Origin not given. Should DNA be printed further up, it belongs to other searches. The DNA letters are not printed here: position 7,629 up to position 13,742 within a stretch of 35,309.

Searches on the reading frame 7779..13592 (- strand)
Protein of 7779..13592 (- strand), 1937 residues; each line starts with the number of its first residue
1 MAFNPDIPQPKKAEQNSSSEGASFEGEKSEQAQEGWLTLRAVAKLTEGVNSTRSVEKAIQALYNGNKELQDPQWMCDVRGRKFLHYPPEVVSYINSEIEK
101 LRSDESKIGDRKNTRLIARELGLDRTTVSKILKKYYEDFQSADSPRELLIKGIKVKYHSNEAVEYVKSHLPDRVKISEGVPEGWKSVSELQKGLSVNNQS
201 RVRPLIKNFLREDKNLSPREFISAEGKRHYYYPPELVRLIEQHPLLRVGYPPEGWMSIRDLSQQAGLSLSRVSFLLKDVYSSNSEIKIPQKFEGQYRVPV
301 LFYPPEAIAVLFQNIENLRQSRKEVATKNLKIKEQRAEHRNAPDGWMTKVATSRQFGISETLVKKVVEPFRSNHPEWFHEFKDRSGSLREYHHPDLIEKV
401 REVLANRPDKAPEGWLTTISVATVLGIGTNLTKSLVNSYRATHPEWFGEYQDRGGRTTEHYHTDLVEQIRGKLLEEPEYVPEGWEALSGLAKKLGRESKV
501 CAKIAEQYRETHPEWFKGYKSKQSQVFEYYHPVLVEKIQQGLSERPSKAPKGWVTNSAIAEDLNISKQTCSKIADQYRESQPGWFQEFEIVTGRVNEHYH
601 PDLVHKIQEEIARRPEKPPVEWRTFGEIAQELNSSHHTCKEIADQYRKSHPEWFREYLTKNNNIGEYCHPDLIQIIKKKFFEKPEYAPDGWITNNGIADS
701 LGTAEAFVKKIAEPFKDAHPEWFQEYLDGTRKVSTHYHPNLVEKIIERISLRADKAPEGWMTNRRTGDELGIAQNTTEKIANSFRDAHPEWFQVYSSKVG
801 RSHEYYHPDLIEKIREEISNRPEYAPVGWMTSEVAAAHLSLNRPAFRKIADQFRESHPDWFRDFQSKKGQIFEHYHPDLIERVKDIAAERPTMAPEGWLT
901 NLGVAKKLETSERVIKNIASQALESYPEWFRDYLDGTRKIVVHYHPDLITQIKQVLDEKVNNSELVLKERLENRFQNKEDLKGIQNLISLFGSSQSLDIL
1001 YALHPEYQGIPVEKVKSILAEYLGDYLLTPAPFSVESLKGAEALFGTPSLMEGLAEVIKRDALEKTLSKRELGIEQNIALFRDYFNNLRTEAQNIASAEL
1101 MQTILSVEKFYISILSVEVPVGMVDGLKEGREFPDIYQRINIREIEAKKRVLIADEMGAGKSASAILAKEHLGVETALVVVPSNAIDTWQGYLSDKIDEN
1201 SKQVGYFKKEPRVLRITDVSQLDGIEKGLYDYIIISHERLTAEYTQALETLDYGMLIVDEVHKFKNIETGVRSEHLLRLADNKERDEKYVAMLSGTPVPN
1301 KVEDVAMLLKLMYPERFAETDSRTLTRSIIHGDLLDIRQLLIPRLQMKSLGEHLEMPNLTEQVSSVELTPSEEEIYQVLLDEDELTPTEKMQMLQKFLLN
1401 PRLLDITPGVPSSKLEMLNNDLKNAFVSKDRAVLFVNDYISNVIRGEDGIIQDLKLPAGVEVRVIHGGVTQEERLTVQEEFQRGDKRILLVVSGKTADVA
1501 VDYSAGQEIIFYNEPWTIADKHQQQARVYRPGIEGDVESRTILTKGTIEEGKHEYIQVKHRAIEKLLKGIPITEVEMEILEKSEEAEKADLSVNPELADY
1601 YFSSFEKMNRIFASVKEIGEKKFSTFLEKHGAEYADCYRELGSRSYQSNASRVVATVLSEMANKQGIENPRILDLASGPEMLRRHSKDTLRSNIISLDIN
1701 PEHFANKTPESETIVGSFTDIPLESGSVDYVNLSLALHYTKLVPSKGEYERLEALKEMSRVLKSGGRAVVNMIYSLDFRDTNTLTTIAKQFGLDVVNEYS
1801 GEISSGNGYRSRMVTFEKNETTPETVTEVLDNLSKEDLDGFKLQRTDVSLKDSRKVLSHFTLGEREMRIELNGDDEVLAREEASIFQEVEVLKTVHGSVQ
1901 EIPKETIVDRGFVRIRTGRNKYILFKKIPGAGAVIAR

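Call 4: search_protein_families(library=pfam, proteins=[window:7779-13592:-], max_evalue=0.01)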
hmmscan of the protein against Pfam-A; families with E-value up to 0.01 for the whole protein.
window:7779-13592:- (1937 aa): 16 families
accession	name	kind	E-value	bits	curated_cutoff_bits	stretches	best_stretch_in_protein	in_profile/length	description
PF00176.29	SNF2-rel_dom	-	2.4e-17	63.4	24.9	1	1149-1386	18-260/290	SNF2-related domain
PF08241.18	Methyltransf_11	-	4.7e-10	40.4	21.2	1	1673-1769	1-94/95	Methyltransferase domain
PF00271.37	Helicase_C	-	7.6e-10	39.5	23.5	1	1427-1532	13-110/110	Helicase conserved C-terminal domain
PF00270.35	DEAD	-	4.1e-08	33.6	26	1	1137-1304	3-166/167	DEAD/DEAH box helicase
PF13518.12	HTH_28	-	6.4e-08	33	25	0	112-135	13-36/52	Helix-turn-helix domain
PF13412.12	HTH_24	-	2.5e-07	30.6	21.9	0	555-572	19-36/48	Winged helix-turn-helix DNA-binding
PF13384.12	HTH_23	-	2.3e-06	27.7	24.6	0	555-580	19-45/50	Homeodomain-like domain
PF13542.12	HTH_Tnp_ISL3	-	2.3e-05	24.2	27.4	0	116-136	31-51/51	Helix-turn-helix domain of transposase family ISL3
PF04851.21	ResIII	-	4.3e-05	23.9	22.5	1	1137-1266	7-139/164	Type III restriction enzyme, res subunit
PF13649.12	Methyltransf_25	-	9.3e-05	23.5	27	1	1672-1766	1-97/97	Methyltransferase domain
PF08317.16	Spc7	-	0.00011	22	34.5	0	627-662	70-105/196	Spc7 kinetochore protein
PF12802.13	MarR_2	-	0.00041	20.9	27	0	115-134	24-43/61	MarR family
PF13551.12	HTH_29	-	0.0046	17.5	28.1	0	113-135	14-36/64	Winged helix-turn helix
PF13545.12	HTH_Crp_2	-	0.0052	17.2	27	0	116-134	27-45/70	Crp-like helix-turn-helix domain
PF05148.21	Methyltransf_8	-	0.0063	16.8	27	0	1668-1797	72-182/219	Hypothetical methyltransferase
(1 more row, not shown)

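Call 5: search_protein_families(library=ncbifam, proteins=[window:7779-13592:-], max_evalue=0.01)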
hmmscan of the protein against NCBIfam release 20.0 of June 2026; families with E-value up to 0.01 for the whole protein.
window:7779-13592:- (1937 aa): 20 families
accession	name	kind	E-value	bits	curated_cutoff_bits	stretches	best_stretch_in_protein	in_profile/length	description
NF058637.1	helic_SCO1167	equivalog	2.3e-14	52.5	1200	1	1412-1566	762-909/932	SCO1167/SCO6262 family helicase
NF053675.1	pilus_reg_Snf2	equivalog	1.1e-13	50.2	1100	1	1152-1569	607-1010/1029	pilus expression-regulating Snf2 family helicase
NF038318.1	DISARM_DrmD_b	equivalog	6.2e-10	37.8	950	1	1151-1378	50-273/868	DISARM system SNF2-like helicase DrmD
NF041062.1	DpdE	equivalog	1.8e-09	36.1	500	1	1149-1329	171-329/1048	protein DpdE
NF042964.1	phospholipD_antiphage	equivalog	1.4e-07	30.3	1100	1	1143-1311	244-424/895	phospholipase D-like domain-containing anti-phage protein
NF033546.1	transpos_IS21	equivalog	2.7e-07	30.4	160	0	111-140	8-33/294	IS21 family transposase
NF045503.1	repair_heli_XPB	equivalog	4.8e-07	28.7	610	1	1156-1263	211-311/548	DNA repair helicase XPB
NF004452.0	PRK05785.1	equivalog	5.3e-07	29.3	207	1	1669-1743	52-126/228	hypothetical protein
TIGR02072.1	BioC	equivalog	6.6e-06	26.1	184.95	1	1652-1786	17-148/244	malonyl-ACP O-methyltransferase BioC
TIGR01934.1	MenG_MenH_UbiE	subfamily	4.3e-05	22.9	158.35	1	1664-1770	37-141/223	ubiquinone/menaquinone biosynthesis methyltransferase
NF038317.1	DISARM_DrmD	equivalog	4.6e-05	21.9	610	0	1149-1322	125-310/1021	DISARM system SNF2-like helicase DrmD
NF033577.2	transpos_IS481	equivalog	7.6e-05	22.4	224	0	832-903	16-87/284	IS481 family transposase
NF008279.0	PRK11057.1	equivalog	0.0003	19.4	1015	0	1459-1534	260-333/608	ATP-dependent DNA helicase RecQ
TIGR03879.1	near_KaiC_dom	domain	0.00047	20.6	65.1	0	113-134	37-58/91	probable regulatory domain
NF008164.0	PRK10917.1-2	equivalog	0.00092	17.6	785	1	1452-1542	512-597/704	ATP-dependent DNA helicase RecG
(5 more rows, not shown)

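Call 40: search_dna_similar(query=window:7779-13592:-, collection=phages, mode=protein, max_rows=10)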
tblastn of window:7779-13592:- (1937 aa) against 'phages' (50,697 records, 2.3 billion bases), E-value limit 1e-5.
Records with a match: 92; places in all: 92; records where one place covers at least 80% of the query: 0.
Best place of each record, by identity: <60% 92.
By first word of the organism name: Gordonia 18; Bacteriophage 9; Listeria 8; Bacillus 7; Staphylococcus 7; Streptococcus 7; Bacteroides 6; Arthrobacter 5; Clostridium 3; Microbacterium 2; and 14 more.
By host as written in the record: - 15; Gordonia terrae 3612 9; Listeria monocytogenes 8; Gordonia sp. 6; Microbacterium paraoxydans NRRL B-14843 2; Staphylococcus pseudintermedius 625 2; Lysinibacillus fusiformis 2; Streptococcus pneumoniae strain R6 2; and 40 more.
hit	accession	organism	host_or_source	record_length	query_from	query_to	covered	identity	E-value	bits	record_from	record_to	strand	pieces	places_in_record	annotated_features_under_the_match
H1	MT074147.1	Bacteroides phage SJC09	Bacteroides thetaiotaomicron VPI-5495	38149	1137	1667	27%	22.0%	3e-6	59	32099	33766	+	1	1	hypothetical protein (x3)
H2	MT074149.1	Bacteroides phage SJC11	Bacteroides thetaiotaomicron VPI-5497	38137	1137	1667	27%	21.9%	1e-6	60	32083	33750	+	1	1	hypothetical protein (x2)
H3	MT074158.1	Bacteroides phage SJC22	Bacteroides thetaiotaomicron VPI-5506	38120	1137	1667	27%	21.9%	2e-6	59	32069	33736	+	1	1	hypothetical protein (x2)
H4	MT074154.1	Bacteroides phage SJC16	Bacteroides thetaiotaomicron VPI-5502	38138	1137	1667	27%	21.9%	4e-6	58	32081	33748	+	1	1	hypothetical protein (x2)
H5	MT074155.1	Bacteroides phage SJC17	Bacteroides thetaiotaomicron VPI-5503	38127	1137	1667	27%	21.9%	5e-6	58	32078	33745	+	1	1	hypothetical protein (x2)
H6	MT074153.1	Bacteroides phage SJC15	Bacteroides thetaiotaomicron VPI-5501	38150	1137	1667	27%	21.9%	6e-6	58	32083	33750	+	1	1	hypothetical protein (x2)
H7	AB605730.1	Bacillus phage SP-10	-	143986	1137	1567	22%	24.9%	1e-10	73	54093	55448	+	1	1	SNF2 family helicase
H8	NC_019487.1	Bacillus phage SP-10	-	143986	1137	1567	22%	24.9%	1e-10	73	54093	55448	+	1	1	DNA helicase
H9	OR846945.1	Listeria phage LM 4-11-1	Listeria monocytogenes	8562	1152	1569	22%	25.6%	2e-14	86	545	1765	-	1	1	record has no annotation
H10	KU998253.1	Gordonia phage Orchid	Gordonia terrae 3612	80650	1142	1567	22%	25.0%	8e-10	71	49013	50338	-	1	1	57: DNA helicase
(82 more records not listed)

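Call 44: search_protein_families(library=padloc, proteins=[window:7779-13592:-], max_evalue=0.01)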
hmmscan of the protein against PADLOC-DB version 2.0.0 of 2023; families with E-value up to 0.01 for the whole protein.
window:7779-13592:- (1937 aa): 25 families
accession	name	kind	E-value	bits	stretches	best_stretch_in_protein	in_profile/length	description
PDLC00633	ZorD1|ZorD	-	1.9e-18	64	1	1146-1582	460-900/908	"SWI2/SNF2 helicase, Mrr-like nuclease"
PDLC00628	ZorD1|ZorD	-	5.5e-13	45.5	2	1412-1567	817-965/1171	"SWI2/SNF2 helicase, Mrr-like nuclease"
PDLC02842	DpdE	-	1.1e-12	44.6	1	1152-1567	724-1151/1176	DpdE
PDLC02849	DpdE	-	7.7e-11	38.9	1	1152-1551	423-817/857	DpdE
PDLC00659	HmaA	-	8.2e-11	38.4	2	1461-1534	541-613/1176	SNF2 helicase / DEAD-box helicase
PDLC02619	DrmD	-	1.2e-10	38.2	1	1151-1378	53-276/872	DrmD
PDLC02504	BrxHI|BrxHII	-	1.4e-10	37.8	1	1457-1564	508-614/971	BrxHII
PDLC02852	DpdE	-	2.8e-08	30.2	1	1137-1561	469-851/905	DpdE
PDLC00631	ZorD1|ZorD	-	3.5e-08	29.7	2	1458-1538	795-875/1071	"SWI2/SNF2 helicase, Mrr-like nuclease"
PDLC00629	ZorD1|ZorD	-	4.9e-08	29.4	1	1427-1538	811-920/1012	"SWI2/SNF2 helicase, Mrr-like nuclease"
PDLC00634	ZorD1|ZorD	-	2.9e-07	26.6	1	1149-1537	515-931/1208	"SWI2/SNF2 helicase, Mrr-like nuclease"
PDLC02850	DpdE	-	4.6e-07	26.1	1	1397-1557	1079-1232/1282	DpdE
PDLC02845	DpdE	-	7.7e-07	25.3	1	1152-1378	866-1080/1293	DpdE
PDLC02843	DpdE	-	3.3e-06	23.3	1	1149-1327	176-327/1091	DpdE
PDLC02627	DrmD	-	3.5e-06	23.5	1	1134-1562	304-693/748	DrmD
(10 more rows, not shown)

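Call 45: search_protein_families(library=phrogs, proteins=[window:7779-13592:-], max_evalue=0.01)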
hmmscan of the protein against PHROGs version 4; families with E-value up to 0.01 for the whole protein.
window:7779-13592:- (1937 aa): 14 families
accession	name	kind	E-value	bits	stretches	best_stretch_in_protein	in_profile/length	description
phrog_62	-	DNA, RNA and nucleotide metabolism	1.1e-46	160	1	1137-1590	700-1155/1881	DNA helicase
phrog_29996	-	unknown function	1.8e-10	40.5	1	1460-1561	1057-1158/1189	-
phrog_23807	-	unknown function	3.7e-10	39.2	2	1415-1553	513-650/1053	-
phrog_6443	-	unknown function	7.9e-10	39.6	0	428-484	19-71/96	-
phrog_6819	-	DNA, RNA and nucleotide metabolism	1.2e-08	34.9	1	1145-1489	33-290/645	Holliday junction branch migration helicase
phrog_16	-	DNA, RNA and nucleotide metabolism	1.3e-07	31.2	1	1116-1504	239-559/986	DNA helicase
phrog_151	-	integration and excision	1.5e-06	28.1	0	489-611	85-199/582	transposase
phrog_11354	-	unknown function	4e-05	24.3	1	1478-1570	16-108/116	-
phrog_385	-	transcription regulation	0.00025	22.4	0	851-910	25-73/80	transcriptional regulator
phrog_11801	-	other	0.00037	18.7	0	1471-1569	1395-1495/2269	DNA methyltransferase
phrog_7168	-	DNA, RNA and nucleotide metabolism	0.0011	19.4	0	421-576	140-262/284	homing endonuclease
phrog_4779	-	transcription regulation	0.0015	20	0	117-175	21-81/98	transcriptional regulator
phrog_1726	-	transcription regulation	0.004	18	0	550-581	189-222/264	anti-repressor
phrog_20011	-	unknown function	0.0069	18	0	642-663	30-51/83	-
